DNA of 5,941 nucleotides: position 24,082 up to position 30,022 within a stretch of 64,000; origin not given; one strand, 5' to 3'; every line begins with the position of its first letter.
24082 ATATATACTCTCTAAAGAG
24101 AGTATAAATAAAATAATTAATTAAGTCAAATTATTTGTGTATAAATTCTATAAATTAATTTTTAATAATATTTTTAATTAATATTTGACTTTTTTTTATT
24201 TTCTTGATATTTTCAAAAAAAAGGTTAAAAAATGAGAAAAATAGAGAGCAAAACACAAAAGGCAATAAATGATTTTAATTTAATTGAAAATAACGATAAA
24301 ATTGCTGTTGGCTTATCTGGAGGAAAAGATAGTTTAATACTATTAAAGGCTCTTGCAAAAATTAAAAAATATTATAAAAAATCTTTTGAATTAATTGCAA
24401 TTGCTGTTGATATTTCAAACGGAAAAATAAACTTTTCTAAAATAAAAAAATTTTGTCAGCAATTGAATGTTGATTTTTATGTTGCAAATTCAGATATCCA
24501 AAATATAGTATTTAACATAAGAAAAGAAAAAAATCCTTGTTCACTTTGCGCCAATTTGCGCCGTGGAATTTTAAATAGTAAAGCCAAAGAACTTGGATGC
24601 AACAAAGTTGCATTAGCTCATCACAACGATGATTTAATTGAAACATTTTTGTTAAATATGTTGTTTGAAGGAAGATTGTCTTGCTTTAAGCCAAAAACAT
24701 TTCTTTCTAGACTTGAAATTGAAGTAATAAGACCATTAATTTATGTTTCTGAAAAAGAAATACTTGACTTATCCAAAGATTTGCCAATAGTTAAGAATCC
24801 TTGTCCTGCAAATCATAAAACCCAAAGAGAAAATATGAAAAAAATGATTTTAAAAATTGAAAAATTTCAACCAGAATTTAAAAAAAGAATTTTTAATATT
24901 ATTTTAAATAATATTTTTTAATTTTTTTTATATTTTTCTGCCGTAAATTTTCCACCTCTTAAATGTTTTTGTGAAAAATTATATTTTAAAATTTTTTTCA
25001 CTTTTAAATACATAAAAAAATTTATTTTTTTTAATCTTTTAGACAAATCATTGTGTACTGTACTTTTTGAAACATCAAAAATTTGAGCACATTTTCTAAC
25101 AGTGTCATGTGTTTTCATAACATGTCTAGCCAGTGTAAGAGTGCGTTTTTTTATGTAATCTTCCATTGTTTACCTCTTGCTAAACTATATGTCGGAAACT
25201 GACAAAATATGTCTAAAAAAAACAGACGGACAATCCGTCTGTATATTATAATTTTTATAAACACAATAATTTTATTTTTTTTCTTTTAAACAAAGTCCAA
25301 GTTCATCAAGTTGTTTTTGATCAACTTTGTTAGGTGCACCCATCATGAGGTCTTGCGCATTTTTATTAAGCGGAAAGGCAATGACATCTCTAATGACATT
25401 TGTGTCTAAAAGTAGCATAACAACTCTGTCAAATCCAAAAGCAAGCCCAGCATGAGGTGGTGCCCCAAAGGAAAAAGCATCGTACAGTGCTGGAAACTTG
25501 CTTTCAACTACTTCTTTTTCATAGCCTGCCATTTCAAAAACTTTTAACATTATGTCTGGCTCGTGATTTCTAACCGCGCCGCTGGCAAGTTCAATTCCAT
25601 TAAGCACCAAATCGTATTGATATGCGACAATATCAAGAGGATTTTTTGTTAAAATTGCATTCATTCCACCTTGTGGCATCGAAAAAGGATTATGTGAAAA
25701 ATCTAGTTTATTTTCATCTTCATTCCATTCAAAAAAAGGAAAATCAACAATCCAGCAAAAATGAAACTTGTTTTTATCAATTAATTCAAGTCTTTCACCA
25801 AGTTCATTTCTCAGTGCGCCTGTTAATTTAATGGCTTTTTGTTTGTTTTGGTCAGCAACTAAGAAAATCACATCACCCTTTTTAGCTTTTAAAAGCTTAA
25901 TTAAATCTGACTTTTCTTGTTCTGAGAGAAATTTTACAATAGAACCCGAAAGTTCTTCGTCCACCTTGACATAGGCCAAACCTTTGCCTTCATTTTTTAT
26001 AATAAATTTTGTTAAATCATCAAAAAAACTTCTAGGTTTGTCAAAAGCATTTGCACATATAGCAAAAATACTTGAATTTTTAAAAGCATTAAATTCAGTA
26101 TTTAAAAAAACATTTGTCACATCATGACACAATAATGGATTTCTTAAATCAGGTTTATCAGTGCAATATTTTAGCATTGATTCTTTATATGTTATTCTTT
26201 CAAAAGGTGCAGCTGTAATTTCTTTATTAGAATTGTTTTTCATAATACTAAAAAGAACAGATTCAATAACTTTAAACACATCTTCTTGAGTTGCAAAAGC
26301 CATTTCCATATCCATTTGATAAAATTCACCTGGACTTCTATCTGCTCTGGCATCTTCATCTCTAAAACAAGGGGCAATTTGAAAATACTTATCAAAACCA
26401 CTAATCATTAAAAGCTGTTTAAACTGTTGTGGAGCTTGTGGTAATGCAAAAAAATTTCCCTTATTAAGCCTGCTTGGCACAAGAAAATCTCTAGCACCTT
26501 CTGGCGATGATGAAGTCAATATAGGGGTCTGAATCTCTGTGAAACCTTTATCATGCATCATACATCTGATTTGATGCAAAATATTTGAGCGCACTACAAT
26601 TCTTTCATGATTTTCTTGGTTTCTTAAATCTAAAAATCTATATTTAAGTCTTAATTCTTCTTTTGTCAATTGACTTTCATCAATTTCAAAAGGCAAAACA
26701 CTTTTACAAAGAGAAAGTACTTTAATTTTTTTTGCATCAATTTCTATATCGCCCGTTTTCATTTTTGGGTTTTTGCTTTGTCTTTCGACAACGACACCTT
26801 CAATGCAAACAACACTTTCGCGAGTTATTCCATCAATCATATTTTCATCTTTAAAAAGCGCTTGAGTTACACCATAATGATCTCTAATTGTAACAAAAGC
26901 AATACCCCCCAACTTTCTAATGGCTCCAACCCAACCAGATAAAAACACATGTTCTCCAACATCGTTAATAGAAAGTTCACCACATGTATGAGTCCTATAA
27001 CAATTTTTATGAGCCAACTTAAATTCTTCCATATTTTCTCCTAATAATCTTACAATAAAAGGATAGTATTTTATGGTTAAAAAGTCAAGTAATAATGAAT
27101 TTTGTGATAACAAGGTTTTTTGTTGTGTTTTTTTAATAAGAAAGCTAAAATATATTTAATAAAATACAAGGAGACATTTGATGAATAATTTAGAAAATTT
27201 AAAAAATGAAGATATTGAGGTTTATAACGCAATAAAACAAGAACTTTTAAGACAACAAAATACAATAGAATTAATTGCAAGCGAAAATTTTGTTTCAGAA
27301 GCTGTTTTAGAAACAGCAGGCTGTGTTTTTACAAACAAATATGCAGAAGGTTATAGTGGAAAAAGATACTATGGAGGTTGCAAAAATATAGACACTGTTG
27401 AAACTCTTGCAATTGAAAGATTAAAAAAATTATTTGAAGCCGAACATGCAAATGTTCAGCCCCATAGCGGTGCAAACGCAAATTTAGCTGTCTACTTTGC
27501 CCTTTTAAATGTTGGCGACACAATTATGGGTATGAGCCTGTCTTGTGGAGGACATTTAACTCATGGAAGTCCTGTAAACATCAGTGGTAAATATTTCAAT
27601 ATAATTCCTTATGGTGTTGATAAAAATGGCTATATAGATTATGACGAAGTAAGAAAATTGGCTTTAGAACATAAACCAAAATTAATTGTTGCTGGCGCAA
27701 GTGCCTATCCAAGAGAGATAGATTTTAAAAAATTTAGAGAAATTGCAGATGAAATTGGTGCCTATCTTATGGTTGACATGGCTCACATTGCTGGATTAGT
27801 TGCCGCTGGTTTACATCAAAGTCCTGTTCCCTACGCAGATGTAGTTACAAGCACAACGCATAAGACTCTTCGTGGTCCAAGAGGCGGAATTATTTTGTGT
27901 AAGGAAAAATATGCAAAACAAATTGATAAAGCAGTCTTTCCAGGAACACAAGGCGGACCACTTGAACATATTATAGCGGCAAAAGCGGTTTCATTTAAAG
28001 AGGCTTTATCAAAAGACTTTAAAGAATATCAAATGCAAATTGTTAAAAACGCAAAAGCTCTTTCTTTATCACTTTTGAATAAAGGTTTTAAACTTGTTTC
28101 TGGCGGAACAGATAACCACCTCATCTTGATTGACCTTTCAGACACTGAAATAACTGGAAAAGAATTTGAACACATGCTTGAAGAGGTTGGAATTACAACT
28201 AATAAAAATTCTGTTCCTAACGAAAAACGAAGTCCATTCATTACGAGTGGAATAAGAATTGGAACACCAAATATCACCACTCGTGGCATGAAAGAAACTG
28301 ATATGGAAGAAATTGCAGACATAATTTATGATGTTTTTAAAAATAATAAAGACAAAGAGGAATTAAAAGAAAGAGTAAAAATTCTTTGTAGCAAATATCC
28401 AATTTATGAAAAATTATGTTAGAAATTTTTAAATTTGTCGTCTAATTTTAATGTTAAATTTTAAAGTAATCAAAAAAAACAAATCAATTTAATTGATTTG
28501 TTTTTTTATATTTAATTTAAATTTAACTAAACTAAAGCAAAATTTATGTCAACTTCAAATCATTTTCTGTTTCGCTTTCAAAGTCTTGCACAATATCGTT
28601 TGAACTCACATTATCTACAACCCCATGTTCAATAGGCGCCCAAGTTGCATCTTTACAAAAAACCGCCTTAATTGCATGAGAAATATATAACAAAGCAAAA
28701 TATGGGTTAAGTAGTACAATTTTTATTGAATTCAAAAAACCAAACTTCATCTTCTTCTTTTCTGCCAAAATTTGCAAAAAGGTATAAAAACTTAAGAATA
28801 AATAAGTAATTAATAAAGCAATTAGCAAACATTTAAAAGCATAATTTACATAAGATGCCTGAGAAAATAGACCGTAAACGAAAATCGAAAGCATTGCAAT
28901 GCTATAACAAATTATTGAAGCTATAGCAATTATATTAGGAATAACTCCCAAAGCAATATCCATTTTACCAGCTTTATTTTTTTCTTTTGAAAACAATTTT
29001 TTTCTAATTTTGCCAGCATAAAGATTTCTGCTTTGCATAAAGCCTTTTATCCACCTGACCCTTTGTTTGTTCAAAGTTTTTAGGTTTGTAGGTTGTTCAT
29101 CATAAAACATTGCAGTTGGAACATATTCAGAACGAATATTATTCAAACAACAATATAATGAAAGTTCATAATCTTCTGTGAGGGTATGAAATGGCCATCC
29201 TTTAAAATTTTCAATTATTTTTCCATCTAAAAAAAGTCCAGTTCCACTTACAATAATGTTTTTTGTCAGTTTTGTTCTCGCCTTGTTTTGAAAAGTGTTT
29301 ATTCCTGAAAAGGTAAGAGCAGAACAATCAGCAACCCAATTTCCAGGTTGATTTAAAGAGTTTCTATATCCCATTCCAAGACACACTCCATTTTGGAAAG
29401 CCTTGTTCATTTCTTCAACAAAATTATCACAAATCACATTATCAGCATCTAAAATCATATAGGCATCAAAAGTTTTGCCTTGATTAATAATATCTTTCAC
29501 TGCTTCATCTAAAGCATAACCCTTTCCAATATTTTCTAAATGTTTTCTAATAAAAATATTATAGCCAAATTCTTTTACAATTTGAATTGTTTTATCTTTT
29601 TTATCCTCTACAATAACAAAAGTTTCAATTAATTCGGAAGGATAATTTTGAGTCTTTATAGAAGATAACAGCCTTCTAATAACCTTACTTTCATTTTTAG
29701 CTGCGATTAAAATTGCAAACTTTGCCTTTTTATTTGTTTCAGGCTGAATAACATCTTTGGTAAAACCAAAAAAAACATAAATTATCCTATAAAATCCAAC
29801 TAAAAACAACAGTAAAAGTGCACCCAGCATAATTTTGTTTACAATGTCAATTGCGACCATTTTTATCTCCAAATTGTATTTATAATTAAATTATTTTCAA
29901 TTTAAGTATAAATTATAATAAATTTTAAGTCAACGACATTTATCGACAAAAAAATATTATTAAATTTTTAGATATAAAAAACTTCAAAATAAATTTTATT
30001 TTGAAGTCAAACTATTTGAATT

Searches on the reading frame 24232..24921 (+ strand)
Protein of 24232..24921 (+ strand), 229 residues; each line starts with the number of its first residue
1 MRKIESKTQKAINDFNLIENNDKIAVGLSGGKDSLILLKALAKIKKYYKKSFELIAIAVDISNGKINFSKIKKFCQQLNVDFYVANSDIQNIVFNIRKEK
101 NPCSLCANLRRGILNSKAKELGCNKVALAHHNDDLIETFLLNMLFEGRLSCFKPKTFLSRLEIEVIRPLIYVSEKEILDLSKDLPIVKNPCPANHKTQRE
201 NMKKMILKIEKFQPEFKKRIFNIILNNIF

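Call 12: search_protein_families(library=ncbifam, proteins=[window:24232-24921:+], max_evalue=0.01)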
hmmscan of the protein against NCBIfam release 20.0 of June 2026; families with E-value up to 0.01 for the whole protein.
window:24232-24921:+ (229 aa): 10 families
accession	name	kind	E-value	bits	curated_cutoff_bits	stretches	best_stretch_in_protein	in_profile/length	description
NF007972.0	PRK10696.1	equivalog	2.2e-60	204.5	272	1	2-224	22-248/295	tRNA 2-thiocytidine(32) synthetase TtcA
TIGR02432.1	lysidine_TilS_N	equivalog_domain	1.2e-25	90.6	93.6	1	23-207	1-188/189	tRNA lysidine(34) synthetase TilS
NF049949.1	tRNAsynTtuAPyrococ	equivalog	2.2e-18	66.4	450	1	4-222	30-251/292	tRNA-5-methyluridine(54) 2-sulfurtransferase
NF047749.1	tRNAThiolNcsA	equivalog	2.1e-14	53.4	500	1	17-220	49-271/322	tRNA 2-thiolation protein NcsA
NF007942.0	PRK10660.1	equivalog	7e-08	31.7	606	1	17-177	13-168/439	tRNA lysidine(34) synthetase TilS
TIGR00268.2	TIGR00268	equivalog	1.5e-05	24.4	150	1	17-137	9-126/259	ATP-dependent sacrificial sulfur transferase LarE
TIGR00269.1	TIGR00269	hypoth_equivalog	0.00014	22.1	62.75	1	164-221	2-61/104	TIGR00269 family protein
TIGR00552.1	nadE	equivalog_domain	0.00084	18.6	63.65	1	20-135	21-131/251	NAD(+) synthase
NF001138.1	PRK00143.1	equivalog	0.0013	17.7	284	1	23-132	1-123/345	tRNA 2-thiouridine(34) synthase MnmA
NF038212.1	argG_rel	exception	0.0015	17.5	425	1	11-87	3-74/381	argininosuccinate synthase-related protein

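Call 13: search_protein_families(library=pfam, proteins=[window:24232-24921:+])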
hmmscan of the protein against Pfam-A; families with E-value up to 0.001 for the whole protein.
window:24232-24921:+ (229 aa): 1 family
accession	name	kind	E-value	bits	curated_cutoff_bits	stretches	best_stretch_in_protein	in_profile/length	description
PF01171.26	ATP_bind_3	-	7e-22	78.5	27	1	23-185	1-162/182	PP-loop family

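Call 18: find_encoding_contigs(protein=window:24232-24918:+, flank=10000, max_places=6)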
Protein window:24232-24918:+ (229 aa): 22 contigs read that carry it; 6 places shown.
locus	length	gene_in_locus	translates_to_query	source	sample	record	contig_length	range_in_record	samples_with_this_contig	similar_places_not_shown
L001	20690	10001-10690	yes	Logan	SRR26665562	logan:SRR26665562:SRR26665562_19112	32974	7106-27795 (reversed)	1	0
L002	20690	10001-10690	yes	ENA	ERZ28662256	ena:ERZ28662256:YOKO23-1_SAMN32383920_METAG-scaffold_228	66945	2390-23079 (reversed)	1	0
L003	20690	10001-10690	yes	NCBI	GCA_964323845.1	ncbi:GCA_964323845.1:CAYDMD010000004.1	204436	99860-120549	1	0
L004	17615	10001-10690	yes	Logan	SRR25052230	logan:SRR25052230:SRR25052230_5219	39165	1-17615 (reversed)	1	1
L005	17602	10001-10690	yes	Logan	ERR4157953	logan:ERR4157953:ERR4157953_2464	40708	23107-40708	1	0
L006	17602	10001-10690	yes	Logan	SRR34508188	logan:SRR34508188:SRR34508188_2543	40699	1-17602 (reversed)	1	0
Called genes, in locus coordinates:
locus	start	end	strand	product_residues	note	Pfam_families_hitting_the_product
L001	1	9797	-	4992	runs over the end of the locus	?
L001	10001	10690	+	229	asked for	PF01171:ATP_bind_3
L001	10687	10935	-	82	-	PF12116:SpoIIID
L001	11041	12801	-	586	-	PF01336:tRNA_anti-codon, PF00152:tRNA-synt_2, PF02938:GAD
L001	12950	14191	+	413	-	PF00464:SHMT, PF01212:Beta_elim_lyase (weak), PF00155:Aminotran_1_2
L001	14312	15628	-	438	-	PF00535:Glycos_transf_2, PF13641:Glyco_tranf_2_3, PF13632:Glyco_trans_2_3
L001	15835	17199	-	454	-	PF01336:tRNA_anti-codon, PF00152:tRNA-synt_2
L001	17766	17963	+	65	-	-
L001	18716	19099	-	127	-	-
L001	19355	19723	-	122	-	-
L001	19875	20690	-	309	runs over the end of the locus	PF14378:PAP2_3 (weak), PF01569:PAP2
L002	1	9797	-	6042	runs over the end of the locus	-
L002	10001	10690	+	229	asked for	PF01171:ATP_bind_3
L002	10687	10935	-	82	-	PF12116:SpoIIID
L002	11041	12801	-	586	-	PF01336:tRNA_anti-codon, PF00152:tRNA-synt_2, PF02938:GAD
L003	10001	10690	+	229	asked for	PF01171:ATP_bind_3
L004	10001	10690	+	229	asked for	PF01171:ATP_bind_3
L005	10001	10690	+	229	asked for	PF01171:ATP_bind_3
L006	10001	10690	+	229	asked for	PF01171:ATP_bind_3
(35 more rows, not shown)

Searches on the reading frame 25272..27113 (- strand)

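Call 12: search_protein_families(library=ncbifam, proteins=[window:25272-27113:-], max_evalue=0.01)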
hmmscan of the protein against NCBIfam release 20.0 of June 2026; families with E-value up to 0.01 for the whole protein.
window:25272-27113:- (613 aa): 16 families
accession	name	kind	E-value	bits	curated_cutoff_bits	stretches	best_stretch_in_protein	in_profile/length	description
NF001750.0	PRK00476.1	equivalog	2.4e-229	762.5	443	1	37-612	2-589/590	aspartate--tRNA ligase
TIGR00459.1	aspS_bact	equivalog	2e-188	627.5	373.85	1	40-607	3-581/586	aspartate--tRNA ligase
NF009460.0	PRK12820.1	equivalog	1.4e-134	449.8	1379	1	42-608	24-616/723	bifunctional aspartyl-tRNA synthetase/aspartyl/glutamyl-tRNA amidotransferase subunit C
NF003483.0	PRK05159.1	equivalog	6.4e-73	246.1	353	2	39-298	3-262/438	aspartate--tRNA(Asn) ligase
TIGR00458.1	aspS_nondisc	equivalog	4e-67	227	368.4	2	53-309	12-268/428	aspartate--tRNA(Asn) ligase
NF003037.0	PRK03932.1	equivalog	1.2e-41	143.1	414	2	50-296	13-264/451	asparagine--tRNA ligase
NF001756.1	PRK00484.1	subfamily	2.5e-41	141.9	468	2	49-317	47-322/488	lysine--tRNA ligase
TIGR00499.1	lysS_bact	equivalog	9.6e-41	139.9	427.6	2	43-312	43-320/496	lysine--tRNA ligase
TIGR00457.1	asnS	equivalog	3.6e-38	131.5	342.6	2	50-294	13-264/455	asparagine--tRNA ligase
NF002821.0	PRK02983.1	equivalog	4.1e-34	117.8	742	2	38-293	644-898/1102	bifunctional lysylphosphatidylglycerol synthetase/lysine--tRNA ligase LysX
NF009101.0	PRK12445.1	subfamily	1.9e-31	109.2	1026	2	56-317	68-337/505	lysine--tRNA ligase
NF006828.0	PRK09350.1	equivalog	4.5e-17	62.3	264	2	495-584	231-324/325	elongation factor P--(R)-beta-lysine ligase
TIGR00462.1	genX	equivalog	7.4e-17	61.7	286.9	2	175-321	4-147/304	EF-P lysine aminoacylase EpmA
NF005054.0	PRK06462.1-4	equivalog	2.6e-15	56.3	309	1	158-320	11-193/318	asparagine synthetase A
NF005052.0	PRK06462.1-1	equivalog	1.3e-13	50.7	368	1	154-295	31-174/353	asparagine synthetase A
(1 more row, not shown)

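Call 13: search_protein_families(library=pfam, proteins=[window:25272-27113:-])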
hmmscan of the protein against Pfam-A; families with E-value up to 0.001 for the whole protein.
window:25272-27113:- (613 aa): 3 families
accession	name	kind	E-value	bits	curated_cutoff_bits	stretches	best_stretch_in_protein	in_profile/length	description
PF00152.25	tRNA-synt_2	-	5.3e-109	364.4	25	1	151-583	1-307/308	tRNA synthetases class II (D, K and N)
PF02938.19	GAD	-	5.7e-16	59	23.4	1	345-427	7-91/95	GAD domain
PF01336.31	tRNA_anti-codon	-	5.4e-12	45.9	27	1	57-133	2-75/75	OB-fold nucleic acid binding domain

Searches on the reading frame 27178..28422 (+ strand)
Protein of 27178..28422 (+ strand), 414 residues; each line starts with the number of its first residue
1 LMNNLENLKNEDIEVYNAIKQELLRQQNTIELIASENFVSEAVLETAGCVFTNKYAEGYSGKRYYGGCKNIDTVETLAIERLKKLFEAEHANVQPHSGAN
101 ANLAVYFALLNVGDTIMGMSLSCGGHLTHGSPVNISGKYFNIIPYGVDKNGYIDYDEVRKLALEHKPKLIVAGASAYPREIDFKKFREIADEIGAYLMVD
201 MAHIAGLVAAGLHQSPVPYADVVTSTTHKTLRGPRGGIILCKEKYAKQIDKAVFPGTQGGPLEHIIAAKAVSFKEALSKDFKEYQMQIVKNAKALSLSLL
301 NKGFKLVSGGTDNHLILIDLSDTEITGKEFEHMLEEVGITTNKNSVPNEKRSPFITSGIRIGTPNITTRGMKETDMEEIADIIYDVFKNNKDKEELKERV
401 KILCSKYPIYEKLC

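Call 12: search_protein_families(library=ncbifam, proteins=[window:27178-28422:+], max_evalue=0.01)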
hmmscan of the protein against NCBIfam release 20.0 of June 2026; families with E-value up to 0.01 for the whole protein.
window:27178-28422:+ (414 aa): 15 families
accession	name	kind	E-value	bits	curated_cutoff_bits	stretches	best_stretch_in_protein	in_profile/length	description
NF000586.1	PRK00011.1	subfamily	1.4e-195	649.8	335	1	14-410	3-404/404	serine hydroxymethyltransferase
NF010094.0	PRK13580.1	equivalog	1.2e-153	512.4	735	2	115-397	170-455/496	glycine hydroxymethyltransferase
TIGR04506.1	F_threo_transal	equivalog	5.3e-35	121.2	650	1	64-405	65-399/609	fluorothreonine transaldolase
NF005394.0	PRK06939.1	equivalog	9.6e-08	31.2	460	1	183-339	193-350/397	glycine C-acetyltransferase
TIGR01325.1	O_suc_HS_sulf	equivalog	7.9e-07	28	510.05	1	71-252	53-226/380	O-succinylhomoserine sulfhydrylase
NF047599.1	SerpalmtaseBetaP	equivalog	1.4e-06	27.2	500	1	80-343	95-353/394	serine palmitoyltransferase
TIGR00858.1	bioF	equivalog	3.1e-06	26.2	426.45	1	47-247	43-239/365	8-amino-7-oxononanoate synthase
TIGR01977.1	am_tr_V_EF2568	hypoth_equivalog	2.4e-05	23.5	377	1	147-246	119-217/376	cysteine desulfurase family protein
NF047603.1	SerpalmtaseAlphaP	equivalog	3.1e-05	22.8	670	1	47-342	67-355/399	serine palmitoyltransferase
TIGR01822.1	2am3keto_CoA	equivalog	7e-05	21.9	493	1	181-339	187-346/393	glycine C-acetyltransferase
TIGR04343.1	egtE_PLP_lyase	equivalog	0.00086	18.2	400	1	128-272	104-245/370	ergothioneine biosynthesis PLP-dependent enzyme EgtE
TIGR01825.1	gly_Cac_T_rel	subfamily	0.0023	16.6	535.4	1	80-209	84-208/385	BioF/Kbl family PLP-dependent acyltransferase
TIGR03576.1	pyridox_MJ0158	hypoth_equivalog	0.0028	16.9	304.45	1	151-253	121-228/346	TIGR03576 family pyridoxal phosphate-dependent enzyme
TIGR04427.1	PLP_DesI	equivalog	0.006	15.7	650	0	149-243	122-214/390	dTDP-4-dehydro-6-deoxyglucose aminotransferase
NF005696.0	PRK07504.1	equivalog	0.0082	14.9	675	0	121-249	101-234/397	O-succinylhomoserine sulfhydrylase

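Call 13: search_protein_families(library=pfam, proteins=[window:27178-28422:+])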
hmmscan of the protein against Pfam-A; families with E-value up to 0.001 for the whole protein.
window:27178-28422:+ (414 aa): 4 families
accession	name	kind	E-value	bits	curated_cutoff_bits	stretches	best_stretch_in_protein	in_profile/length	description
PF00464.25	SHMT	-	3e-173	576.4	27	1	8-383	1-399/399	Serine hydroxymethyltransferase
PF00155.27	Aminotran_1_2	-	1.6e-10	41.1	19.7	1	73-373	46-356/361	Aminotransferase class I and II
PF01212.27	Beta_elim_lyase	-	3.2e-05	23.8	27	1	80-289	39-238/288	Beta-eliminating lyase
PF01053.26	Cys_Met_Meta_PP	-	0.00021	20.4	27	1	37-244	16-216/381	Cys/Met metabolism PLP-dependent enzyme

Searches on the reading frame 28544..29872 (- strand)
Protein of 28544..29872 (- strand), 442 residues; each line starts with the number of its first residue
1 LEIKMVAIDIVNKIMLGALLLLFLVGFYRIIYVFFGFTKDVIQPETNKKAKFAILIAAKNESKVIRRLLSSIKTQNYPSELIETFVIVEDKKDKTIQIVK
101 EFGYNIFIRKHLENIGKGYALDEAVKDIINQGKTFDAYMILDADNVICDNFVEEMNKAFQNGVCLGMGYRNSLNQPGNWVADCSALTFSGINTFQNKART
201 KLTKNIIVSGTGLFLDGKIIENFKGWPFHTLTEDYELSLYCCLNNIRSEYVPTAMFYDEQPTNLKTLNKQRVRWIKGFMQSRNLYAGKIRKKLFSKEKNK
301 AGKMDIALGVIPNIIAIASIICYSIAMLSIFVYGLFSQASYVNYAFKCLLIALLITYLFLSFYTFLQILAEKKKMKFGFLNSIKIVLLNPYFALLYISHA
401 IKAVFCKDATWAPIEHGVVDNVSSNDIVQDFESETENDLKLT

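Call 13: search_protein_families(library=pfam, proteins=[window:28544-29872:-])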
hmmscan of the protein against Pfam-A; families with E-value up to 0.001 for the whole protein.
window:28544-29872:- (442 aa): 3 families
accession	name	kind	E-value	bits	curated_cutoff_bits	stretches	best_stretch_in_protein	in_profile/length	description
PF13641.12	Glyco_tranf_2_3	-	7.9e-23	82.1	27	1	52-277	3-230/230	Glycosyltransferase like family 2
PF13632.12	Glyco_trans_2_3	-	2.3e-20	73.7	27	1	139-359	3-194/198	Glycosyl transferase family group 2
PF00535.33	Glycos_transf_2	-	6.3e-12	46.2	23.3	1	54-212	2-157/168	Glycosyl transferase family 2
